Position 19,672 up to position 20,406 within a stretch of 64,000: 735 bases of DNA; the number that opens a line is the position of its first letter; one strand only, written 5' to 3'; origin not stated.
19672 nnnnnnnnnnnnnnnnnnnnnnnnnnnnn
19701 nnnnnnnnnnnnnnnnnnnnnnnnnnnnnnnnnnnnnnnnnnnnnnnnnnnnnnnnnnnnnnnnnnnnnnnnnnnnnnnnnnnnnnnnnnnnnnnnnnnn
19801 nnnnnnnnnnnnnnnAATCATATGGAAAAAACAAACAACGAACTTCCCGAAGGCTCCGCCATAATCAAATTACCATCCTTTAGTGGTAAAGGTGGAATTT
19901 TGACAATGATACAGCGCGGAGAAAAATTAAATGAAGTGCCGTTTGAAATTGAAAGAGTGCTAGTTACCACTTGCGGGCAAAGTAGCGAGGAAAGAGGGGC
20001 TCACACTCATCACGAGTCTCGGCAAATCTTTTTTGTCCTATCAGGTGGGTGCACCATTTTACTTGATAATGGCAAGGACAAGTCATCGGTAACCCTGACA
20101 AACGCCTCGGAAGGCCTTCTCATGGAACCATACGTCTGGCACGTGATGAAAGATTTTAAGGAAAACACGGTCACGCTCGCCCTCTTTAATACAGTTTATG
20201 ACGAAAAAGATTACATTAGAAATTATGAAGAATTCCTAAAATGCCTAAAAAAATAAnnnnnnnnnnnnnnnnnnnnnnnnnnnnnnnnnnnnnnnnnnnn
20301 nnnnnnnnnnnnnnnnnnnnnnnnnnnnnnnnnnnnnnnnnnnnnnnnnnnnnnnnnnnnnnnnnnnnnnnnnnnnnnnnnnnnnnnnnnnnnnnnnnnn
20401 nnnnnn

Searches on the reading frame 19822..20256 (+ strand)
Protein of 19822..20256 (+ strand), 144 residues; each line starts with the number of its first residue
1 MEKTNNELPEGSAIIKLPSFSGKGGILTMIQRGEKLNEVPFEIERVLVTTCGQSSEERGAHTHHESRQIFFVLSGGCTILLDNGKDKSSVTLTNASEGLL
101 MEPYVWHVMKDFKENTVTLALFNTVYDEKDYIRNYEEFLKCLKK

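Call 47: search_protein_families(library=pfam, proteins=[window:19822-20256:+], max_evalue=0.00001)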
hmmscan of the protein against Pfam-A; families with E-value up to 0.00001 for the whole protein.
window:19822-20256:+ (144 aa): 1 family
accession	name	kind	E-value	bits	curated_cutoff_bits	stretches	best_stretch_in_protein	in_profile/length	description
PF05523.17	FdtA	-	1e-32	113.1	23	1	12-141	3-129/131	WxcM-like, C-terminal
